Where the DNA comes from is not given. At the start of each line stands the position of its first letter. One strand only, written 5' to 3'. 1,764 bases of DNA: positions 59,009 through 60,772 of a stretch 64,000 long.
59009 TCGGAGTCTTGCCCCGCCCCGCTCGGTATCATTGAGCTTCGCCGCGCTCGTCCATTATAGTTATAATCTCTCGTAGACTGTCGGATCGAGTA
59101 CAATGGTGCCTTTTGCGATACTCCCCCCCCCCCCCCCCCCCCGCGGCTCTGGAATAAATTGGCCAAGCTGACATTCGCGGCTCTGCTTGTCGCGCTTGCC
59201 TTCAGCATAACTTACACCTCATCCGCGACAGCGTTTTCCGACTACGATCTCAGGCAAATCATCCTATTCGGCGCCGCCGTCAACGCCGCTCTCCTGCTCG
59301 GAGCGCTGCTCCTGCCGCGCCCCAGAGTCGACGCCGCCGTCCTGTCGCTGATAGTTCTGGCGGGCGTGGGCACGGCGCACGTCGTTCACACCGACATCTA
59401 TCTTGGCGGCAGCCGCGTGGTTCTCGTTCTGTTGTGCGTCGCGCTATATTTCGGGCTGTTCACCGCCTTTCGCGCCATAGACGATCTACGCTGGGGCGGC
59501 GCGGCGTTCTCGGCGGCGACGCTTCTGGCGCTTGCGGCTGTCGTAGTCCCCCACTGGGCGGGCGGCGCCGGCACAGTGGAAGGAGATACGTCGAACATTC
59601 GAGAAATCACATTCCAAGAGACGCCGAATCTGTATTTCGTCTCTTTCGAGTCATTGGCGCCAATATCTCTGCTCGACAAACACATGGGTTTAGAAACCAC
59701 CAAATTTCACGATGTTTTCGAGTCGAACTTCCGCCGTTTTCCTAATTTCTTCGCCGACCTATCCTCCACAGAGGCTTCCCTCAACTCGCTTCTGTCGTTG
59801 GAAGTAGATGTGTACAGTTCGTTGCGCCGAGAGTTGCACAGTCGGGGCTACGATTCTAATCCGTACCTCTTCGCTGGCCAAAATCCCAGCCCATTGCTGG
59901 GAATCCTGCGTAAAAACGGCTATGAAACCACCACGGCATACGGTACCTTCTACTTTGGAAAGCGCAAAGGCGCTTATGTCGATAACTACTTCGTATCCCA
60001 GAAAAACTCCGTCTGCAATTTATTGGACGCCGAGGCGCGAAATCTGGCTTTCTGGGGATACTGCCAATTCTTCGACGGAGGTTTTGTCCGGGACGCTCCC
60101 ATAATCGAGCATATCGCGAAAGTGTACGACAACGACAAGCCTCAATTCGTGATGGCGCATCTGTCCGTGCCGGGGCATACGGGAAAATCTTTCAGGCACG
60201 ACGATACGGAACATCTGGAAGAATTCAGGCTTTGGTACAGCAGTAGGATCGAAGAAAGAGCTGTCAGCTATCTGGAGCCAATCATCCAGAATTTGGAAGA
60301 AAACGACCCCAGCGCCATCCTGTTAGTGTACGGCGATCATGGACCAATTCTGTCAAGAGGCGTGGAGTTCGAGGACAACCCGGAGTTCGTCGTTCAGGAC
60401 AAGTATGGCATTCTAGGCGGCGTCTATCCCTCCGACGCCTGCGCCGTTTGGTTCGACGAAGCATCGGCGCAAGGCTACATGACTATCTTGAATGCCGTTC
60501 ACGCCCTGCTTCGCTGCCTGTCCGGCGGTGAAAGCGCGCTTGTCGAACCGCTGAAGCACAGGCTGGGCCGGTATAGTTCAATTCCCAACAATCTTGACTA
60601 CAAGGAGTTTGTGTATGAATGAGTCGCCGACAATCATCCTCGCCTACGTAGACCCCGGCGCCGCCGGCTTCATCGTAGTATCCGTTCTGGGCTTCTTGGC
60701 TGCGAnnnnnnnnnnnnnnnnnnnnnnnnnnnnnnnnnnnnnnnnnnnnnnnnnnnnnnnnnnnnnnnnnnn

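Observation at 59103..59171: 20-nt poly(C) tract that sets the frame between an upstream ATG and a 487-aa sulfatase-like membrane protein: candidate slipped-strand phase-variation switch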

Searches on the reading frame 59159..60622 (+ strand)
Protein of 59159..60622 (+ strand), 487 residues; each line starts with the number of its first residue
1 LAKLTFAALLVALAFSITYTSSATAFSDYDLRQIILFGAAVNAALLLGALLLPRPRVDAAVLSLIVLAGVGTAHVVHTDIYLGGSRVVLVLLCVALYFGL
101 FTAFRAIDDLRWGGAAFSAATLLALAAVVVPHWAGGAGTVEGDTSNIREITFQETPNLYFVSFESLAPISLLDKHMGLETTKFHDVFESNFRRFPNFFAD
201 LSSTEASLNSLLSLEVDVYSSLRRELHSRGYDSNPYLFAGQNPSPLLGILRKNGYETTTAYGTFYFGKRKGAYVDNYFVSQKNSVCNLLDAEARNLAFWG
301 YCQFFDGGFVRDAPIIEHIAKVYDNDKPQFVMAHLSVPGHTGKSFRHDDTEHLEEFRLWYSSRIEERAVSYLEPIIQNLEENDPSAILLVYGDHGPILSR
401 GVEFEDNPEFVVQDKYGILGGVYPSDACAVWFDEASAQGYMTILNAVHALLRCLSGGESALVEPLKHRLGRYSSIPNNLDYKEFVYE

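Call 5: search_protein_families(library=pfam, proteins=[window:59159-60622:+], max_evalue=0.01)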
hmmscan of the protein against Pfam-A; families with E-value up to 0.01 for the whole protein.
window:59159-60622:+ (487 aa): 1 family
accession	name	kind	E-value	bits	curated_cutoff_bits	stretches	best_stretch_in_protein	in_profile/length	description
PF00884.28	Sulfatase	-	4.7e-07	29.9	25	1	178-407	23-255/301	Sulfatase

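Call 6: search_protein_families(library=ncbifam, proteins=[window:59159-60622:+], max_evalue=0.01)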
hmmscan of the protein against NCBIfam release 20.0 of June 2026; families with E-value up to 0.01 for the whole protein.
window:59159-60622:+ (487 aa): 0 families

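Call 7: find_encoding_contigs(protein=window:59159-60622:+, flank=3000, max_places=10)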
Protein window:59159-60622:+ (487 aa): no gene with exactly this product is on record in the collection.

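Call 8: find_homologous_proteins(query=window:59159-60622:+, max_evalue=0.001)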
Query window:59159-60622:+ (487 aa): 285 proteins with E <= 0.001 among 8000 candidates; the best 120 are listed.
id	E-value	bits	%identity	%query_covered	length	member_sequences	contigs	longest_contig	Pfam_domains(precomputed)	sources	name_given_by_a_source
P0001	0.0e+0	1105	100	100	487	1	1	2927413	PF00884.29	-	-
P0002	1.7e-283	959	88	100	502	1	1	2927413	PF00884.29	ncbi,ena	-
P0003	2.2e-193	662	62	100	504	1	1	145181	PF00884.29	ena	-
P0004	2.2e-192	658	63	100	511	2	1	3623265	PF00884.29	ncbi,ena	-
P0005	1.3e-191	656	61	100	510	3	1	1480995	PF00884.29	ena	-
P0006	1.2e-190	653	61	95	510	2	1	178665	PF00884.29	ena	-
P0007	3.0e-189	648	60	97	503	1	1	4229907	PF00884.29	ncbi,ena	-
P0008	8.3e-186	637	60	100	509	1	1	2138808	PF00884.29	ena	-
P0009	2.1e-185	635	56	100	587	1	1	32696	PF00884.29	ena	-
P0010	1.2e-183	630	61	98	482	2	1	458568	PF00884.29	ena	-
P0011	4.2e-183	628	58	95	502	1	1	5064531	PF00884.29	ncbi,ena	-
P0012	2.4e-182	625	58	100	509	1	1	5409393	PF00884.29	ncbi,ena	-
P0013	8.8e-182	623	59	97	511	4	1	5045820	PF00884.29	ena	-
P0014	9.0e-182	623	60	97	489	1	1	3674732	PF00884.29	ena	-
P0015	2.7e-181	622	59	99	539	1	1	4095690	PF00884.29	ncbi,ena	-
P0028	4.7e-177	608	58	100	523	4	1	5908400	PF00884.29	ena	-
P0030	4.1e-176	605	59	100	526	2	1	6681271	PF00884.29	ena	-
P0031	5.8e-176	604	58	100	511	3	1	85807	PF00884.29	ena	-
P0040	2.4e-173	596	56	100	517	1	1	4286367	PF00884.29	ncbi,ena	-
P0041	8.2e-173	594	58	100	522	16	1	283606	PF00884.29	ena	-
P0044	4.4e-172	591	57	100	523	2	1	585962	PF00884.29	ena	-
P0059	2.8e-168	579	57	100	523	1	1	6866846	PF00884.29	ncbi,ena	-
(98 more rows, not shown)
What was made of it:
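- Apart from the tract, the 487-codon ORF is intact and 56-63% identical to full-length relatives (call 8).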

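Call 11: find_encoding_contigs(protein=P0002, flank=4000, max_places=5)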
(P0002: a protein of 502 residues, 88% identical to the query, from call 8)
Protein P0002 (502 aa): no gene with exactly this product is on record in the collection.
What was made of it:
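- Tried and rejected: Exact look-ups of the 487-aa product and of the paralogue P0002 found no contig (calls 7, 11), so the paralogue's DNA and tract could not be read.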

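Call 12: find_encoding_contigs(protein=P0004, flank=4000, max_places=5)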
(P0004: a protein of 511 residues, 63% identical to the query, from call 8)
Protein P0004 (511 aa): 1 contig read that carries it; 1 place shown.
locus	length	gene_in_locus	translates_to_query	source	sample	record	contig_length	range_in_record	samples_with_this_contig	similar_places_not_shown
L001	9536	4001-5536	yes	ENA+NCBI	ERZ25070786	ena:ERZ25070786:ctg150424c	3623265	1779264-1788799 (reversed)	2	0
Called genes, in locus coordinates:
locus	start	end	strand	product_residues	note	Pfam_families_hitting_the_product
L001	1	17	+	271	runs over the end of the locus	PF05685:Uma2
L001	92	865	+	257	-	PF05685:Uma2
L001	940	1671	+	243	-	PF05685:Uma2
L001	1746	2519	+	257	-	PF05685:Uma2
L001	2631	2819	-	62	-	-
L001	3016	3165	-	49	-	-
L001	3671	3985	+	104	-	-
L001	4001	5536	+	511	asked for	PF00884:Sulfatase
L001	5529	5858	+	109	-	-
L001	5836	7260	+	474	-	-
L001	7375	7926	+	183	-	PF01609:DDE_Tnp_1, PF13612:DDE_Tnp_1_3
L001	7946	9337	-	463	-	PF01565:FAD_binding_4, PF02913:FAD-oxidase_C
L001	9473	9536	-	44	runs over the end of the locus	-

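Call 13: find_encoding_contigs(protein=P0030, flank=4000, max_places=5)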
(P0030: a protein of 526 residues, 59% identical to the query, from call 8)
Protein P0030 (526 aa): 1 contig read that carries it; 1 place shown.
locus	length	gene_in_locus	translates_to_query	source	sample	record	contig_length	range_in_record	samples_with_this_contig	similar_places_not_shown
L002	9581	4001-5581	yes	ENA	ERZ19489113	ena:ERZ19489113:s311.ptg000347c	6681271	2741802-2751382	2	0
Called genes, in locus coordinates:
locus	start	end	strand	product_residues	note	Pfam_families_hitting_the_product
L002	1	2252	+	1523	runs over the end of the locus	PF13872:AAA_34, PF13871:Helicase_C_4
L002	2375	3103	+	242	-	PF04002:RadC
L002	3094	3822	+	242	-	PF23639:DUF7146, PF13362:Toprim_3 (weak)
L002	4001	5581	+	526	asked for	PF00884:Sulfatase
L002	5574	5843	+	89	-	-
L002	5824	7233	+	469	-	-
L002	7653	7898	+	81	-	PF13276:HTH_21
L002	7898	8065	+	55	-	-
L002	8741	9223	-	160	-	-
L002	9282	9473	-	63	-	PF21531:Rv2175c_wHTH (weak), PF12728:HTH_17, PF00376:MerR (weak)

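Call 17: find_related_loci(query=A1, collection=genome_contigs, flank=3500)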
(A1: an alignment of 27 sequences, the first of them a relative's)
Query A1 (487 aa) in genome_contigs; peptide patterns used: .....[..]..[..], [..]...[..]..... (x = any residue, [..] = any of these).
80 stretches matched a pattern; 66 encode a relative of the query (tblastn E <= 1e-3); 60 distinct loci.
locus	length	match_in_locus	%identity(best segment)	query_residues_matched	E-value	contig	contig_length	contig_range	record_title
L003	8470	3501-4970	63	3-487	0e+0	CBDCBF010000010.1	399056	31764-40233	MAG: Dehalococcoidia bacterium isolate 32956cc0-fab5-43d0-b310-d76fe79994bd genome assembly, contig: contig_10, whole ge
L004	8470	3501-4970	59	3-487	0e+0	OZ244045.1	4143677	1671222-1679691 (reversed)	MAG: Gammaproteobacteria bacterium isolate c0228bcb-c4b8-462a-94e7-08031748cab8 genome assembly, chromosome: 1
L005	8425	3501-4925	60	17-487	0e+0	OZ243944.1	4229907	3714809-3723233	MAG: Chloroflexota bacterium isolate c2a6a117-7fdc-414d-9db2-dee508dba2e6 genome assembly, chromosome: 1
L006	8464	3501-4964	58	3-487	0e+0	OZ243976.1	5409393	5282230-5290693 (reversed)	MAG: Gammaproteobacteria bacterium isolate 16632d52-ba02-4dd1-a452-c1d69d7653ac genome assembly, chromosome: 1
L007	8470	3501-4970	59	3-487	2e-179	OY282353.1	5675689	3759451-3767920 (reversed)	MAG: uncultured Gammaproteobacteria bacterium genome assembly, chromosome: 1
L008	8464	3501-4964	58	2-487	9e-179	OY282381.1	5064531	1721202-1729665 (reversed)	MAG: uncultured Caldilineaceae bacterium genome assembly, chromosome: 1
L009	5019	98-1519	60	18-487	3e-177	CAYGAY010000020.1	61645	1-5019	MAG TPA_asm: uncultured Dehalococcoidia bacterium isolate ERP110561_co1_15 genome assembly, contig: NODE_334_length_6164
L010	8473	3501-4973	57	3-487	2e-174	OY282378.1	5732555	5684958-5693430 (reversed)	MAG: uncultured Gammaproteobacteria bacterium genome assembly, chromosome: 1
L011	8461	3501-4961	58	3-487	3e-174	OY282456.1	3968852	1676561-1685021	MAG: uncultured Dehalococcoidia bacterium genome assembly, chromosome: 1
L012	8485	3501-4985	59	3-487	2e-173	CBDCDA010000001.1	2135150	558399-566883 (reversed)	MAG: uncultured Candidatus Entotheonella sp. isolate cfaa4de9-a9c6-4b59-82e3-79f4103bd15e genome assembly, contig: conti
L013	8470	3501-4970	56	1-487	3e-173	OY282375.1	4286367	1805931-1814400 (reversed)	MAG: uncultured Candidatus Entotheonella sp. genome assembly, chromosome: 1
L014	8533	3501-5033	55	3-487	9e-173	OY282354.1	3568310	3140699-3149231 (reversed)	MAG: uncultured Gammaproteobacteria bacterium isolate b1fdf0bb-5270-493a-8425-87954a876b58 genome assembly, chromosome:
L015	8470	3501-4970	59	3-487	1e-172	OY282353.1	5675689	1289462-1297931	MAG: uncultured Gammaproteobacteria bacterium genome assembly, chromosome: 1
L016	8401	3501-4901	58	26-487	1e-172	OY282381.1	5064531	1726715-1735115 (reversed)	MAG: uncultured Caldilineaceae bacterium genome assembly, chromosome: 1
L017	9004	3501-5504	58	3-487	2e-172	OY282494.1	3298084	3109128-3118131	MAG: uncultured Dehalococcoidia bacterium genome assembly, chromosome: 1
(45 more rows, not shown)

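Call 26: search_solved_structures(query=A1, max_evalue=1, show_alignments=2)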
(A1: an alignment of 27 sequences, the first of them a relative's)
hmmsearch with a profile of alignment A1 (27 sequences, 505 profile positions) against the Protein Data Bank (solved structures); distinct sequences matched with E-value up to 1: 0.
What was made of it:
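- On Membrane phospho-form transferases of the alkaline-phosphatase superfamily (EptA/PptA/LtaS type): A profile search of PDB sequences found nothing at E <= 1 (call 26).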

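Call 39: predict_structure(alignment_id=A1)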
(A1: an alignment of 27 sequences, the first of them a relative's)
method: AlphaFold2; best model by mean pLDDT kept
length: 487 residues; sequences in the alignment: 27
mean_pLDDT: 66.6   pTM: 0.65
mean pLDDT of the five models: 66.6, 65.5, 65.3, 60.5, 53.7
residues with pLDDT >= 90: 99; 70-90: 137; 50-70: 62; < 50: 189
segments of 3 or more residues with pLDDT < 50: 1-50, 52-64, 69-92, 94-137, 282-313, 338-343, 468-476, 481-487
pLDDT, mean of each block of 10 residues (from residue 1): 41 42 40 45 47 46 49 45 41 48 46 42 38 44 90 96 80 77 89 81 81 90 88 88 93 91 70 77 46 42 37 57 72 69 62 78 79 89 92 64 67 72 95 85 90 96 65 46 44
secondary structure, 60 per line:
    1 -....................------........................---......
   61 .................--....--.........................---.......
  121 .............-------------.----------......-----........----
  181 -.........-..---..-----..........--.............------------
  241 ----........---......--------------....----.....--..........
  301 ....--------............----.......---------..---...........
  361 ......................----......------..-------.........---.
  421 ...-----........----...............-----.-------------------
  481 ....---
elements in order: H2-21 H28-51 H55-77 H80-83 H86-110 H114-133 E158-163 H169-176 H182-190 H204-213 H216-228 H245-252 E256-261 E276-279 H284-288 H291-304 H313-324 E329-335 H350-382 E387-392 H408-416 E420-423 H429-436 H443-455 H481-484
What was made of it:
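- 59159..60622 (+): 487-aa ORF as assembled, with a TTG fallback start. It encodes five N-terminal helices and an extracytoplasmic alkaline-phosphatase-superfamily domain that is EptA/LtaS-like. AF2 model, call 39.
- On Membrane phospho-form transferases of the alkaline-phosphatase superfamily (EptA/PptA/LtaS type): AF2 predicts helices 2-21, 28-51, 55-77, 86-110 and 114-133, but with pLDDT below 50 (call 39)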

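Call 42: fold_search(model_id=the predicted structure, library=pdb)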
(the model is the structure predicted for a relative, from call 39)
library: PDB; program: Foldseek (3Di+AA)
matches with E <= 10: 484; with E <= 0.001: 220
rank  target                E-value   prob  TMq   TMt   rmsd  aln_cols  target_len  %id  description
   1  6a82_B                3.2e-10  1.00  0.41  0.54   6.8       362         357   15  Crystal structure of the C-terminal periplasmic domain of EcEptC from Escherichia coli (released 2018-12-26)
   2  6a82_A                5.9e-10  1.00  0.40  0.53   6.9       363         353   15  Crystal structure of the C-terminal periplasmic domain of EcEptC from Escherichia coli (released 2018-12-26)
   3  6xlp_A                1.4e-08  1.00  0.38  0.33  20.4       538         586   13  Structure of the essential inner membrane lipopolysaccharide-PbgA complex (released 2020-08-26)
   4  5fgn                  2.8e-08  1.00  0.39  0.36  17.6       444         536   12  Integral membrane protein lipooligosaccharide phosphoethanolamine transferase A (EptA) from Neisseria meningitidis (released 2017-02-15)
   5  6vat_C                5.5e-08  1.00  0.40  0.54   8.2       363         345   12  Structure of the periplasmic domain of YejM from Salmonella typhimurium (released 2020-08-26)
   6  9koq_B                7.8e-08  1.00  0.39  0.40   7.7       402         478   14  Crystal structure of an Arylsulfatase from Enterococcus faecium (released 2025-07-30)
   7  4tn0_A                7.8e-08  1.00  0.35  0.51   8.6       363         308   13  Crystal Structure of the C-terminal Periplasmic Domain of Phosphoethanolamine Transferase EptC from Campylobacter jeju (released 2014-10-08)
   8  6v8q_A                7.8e-08  1.00  0.38  0.33  19.2       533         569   12  Structure of an inner membrane protein required for PhoPQ regulated increases in outer membrane cardiolipin (released 2020-03-18)
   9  6b0j_A                8.8e-08  1.00  0.36  0.38   9.1       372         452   12  Crystal structure of Ps i-CgsB in complex with k-i-k-neocarrahexaose (released 2018-03-14)
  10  5i5d_B                9.4e-08  1.00  0.38  0.52   7.2       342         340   12  Salmonella global domain 245 (released 2017-04-19)
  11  3lxq_B                9.4e-08  1.00  0.35  0.41   8.6       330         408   16  The Crystal Structure of a Protein in the Alkaline Phosphatase Superfamily from Vibrio parahaemolyticus to 1.95A (released 2010-03-09)
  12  3lxq_A                1.3e-07  1.00  0.35  0.40   8.7       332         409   16  The Crystal Structure of a Protein in the Alkaline Phosphatase Superfamily from Vibrio parahaemolyticus to 1.95A (released 2010-03-09)
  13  6vc7_A                1.5e-07  1.00  0.41  0.55   7.9       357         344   12  Structure of the F349A mutant of the periplasmic domain of YejM from Salmonella typhimurium (released 2020-08-26)
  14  6b0j_B                1.7e-07  1.00  0.35  0.38   9.0       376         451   12  Crystal structure of Ps i-CgsB in complex with k-i-k-neocarrahexaose (released 2018-03-14)
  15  5i5d_D                1.9e-07  1.00  0.38  0.52   7.6       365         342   12  Salmonella global domain 245 (released 2017-04-19)
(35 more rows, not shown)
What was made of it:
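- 59159..60622 (+): Foldseek best matches are EcEptC, PbgA and NmEptA, call 42.
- On Membrane phospho-form transferases of the alkaline-phosphatase superfamily (EptA/PptA/LtaS type): Foldseek E = 3e-10 to EcEptC, with PbgA, NmEptA, CjEptC and LtaS/LtaP following (call 42).
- Closest known: Neisseria eptA. Same: The full-length EptA structure (5fgn) is among the best Foldseek matches (call 42).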

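Call 58: list_cluster_members(proteins=[P0030, P0028, P0041, P0004, P0002, P0040, P0059, P0031, P0015, P0044])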
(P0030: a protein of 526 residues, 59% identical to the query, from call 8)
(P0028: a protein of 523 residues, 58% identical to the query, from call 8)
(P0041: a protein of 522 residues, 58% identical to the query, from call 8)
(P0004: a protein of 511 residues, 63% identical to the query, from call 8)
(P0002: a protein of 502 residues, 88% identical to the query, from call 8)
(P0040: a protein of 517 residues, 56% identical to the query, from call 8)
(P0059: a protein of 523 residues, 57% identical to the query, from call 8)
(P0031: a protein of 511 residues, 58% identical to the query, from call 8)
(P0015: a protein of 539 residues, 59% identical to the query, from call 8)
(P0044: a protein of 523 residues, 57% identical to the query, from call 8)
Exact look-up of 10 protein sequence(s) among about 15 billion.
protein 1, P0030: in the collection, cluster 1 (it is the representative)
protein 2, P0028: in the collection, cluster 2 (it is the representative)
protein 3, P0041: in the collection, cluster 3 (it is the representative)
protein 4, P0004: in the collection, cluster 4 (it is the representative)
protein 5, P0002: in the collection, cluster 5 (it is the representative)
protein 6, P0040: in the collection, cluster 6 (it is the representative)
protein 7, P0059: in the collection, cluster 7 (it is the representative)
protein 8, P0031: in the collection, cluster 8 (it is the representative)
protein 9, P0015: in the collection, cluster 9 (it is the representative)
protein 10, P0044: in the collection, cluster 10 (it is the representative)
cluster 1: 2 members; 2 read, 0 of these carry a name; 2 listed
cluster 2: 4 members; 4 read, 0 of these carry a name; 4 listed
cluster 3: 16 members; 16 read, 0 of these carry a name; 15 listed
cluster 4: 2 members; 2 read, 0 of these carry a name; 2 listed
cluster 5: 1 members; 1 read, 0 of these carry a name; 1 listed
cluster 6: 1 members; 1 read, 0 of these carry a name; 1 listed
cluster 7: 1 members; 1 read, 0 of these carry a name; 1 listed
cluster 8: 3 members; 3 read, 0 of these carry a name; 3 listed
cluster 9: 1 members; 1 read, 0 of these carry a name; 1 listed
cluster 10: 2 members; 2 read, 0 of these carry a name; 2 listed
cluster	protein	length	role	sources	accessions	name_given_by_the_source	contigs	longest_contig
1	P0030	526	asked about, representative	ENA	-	-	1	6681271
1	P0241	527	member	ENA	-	-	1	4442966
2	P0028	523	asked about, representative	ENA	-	-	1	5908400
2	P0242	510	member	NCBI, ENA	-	-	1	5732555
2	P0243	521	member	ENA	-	-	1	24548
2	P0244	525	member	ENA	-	-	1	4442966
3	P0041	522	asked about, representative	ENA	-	-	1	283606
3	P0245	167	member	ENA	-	-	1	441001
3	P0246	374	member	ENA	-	-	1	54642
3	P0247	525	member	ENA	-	-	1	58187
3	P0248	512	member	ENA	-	-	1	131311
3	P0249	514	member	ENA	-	-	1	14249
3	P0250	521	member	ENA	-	-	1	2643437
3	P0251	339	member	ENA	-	-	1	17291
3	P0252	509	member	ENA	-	-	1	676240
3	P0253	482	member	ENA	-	-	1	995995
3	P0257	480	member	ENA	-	-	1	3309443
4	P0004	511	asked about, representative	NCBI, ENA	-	-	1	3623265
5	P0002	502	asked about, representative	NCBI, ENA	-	-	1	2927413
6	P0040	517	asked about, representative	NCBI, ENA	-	-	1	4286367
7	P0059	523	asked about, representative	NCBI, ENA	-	-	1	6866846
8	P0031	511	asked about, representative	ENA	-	-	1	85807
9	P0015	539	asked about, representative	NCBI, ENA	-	-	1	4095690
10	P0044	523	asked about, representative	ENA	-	-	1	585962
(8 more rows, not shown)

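Call 64: find_related_loci(query=A1, collection=viral_contigs, flank=5000)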
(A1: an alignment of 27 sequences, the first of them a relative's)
Query A1 (487 aa) in viral_contigs; peptide patterns used: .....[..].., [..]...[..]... (x = any residue, [..] = any of these).
45 stretches matched a pattern, but none encodes a relative of the query by tblastn (E <= 1e-3).
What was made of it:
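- Tried and rejected: The IMG/VR viral contigs hold no relative of the enzyme, so a phage-borne cassette was not supported (call 64).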

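Call 65: find_encoding_contigs(protein=P0257, flank=600, max_places=4)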
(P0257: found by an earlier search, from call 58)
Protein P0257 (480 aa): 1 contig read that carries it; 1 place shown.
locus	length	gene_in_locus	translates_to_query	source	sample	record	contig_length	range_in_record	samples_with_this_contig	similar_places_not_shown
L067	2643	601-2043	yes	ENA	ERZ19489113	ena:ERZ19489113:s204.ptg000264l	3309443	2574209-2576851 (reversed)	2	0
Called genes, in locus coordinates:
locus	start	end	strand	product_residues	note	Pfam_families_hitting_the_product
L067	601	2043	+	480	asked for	PF00884:Sulfatase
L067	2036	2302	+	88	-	-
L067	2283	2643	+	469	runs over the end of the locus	-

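Call 66: find_encoding_contigs(protein=P0253, flank=600, max_places=4)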
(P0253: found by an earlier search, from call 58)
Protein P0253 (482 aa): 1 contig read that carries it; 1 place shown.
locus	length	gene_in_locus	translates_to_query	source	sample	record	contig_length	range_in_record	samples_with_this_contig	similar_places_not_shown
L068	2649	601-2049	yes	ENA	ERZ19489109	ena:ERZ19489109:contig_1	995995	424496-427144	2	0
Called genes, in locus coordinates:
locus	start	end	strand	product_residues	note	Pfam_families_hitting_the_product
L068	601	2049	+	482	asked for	PF00884:Sulfatase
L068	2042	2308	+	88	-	-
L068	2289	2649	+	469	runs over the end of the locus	-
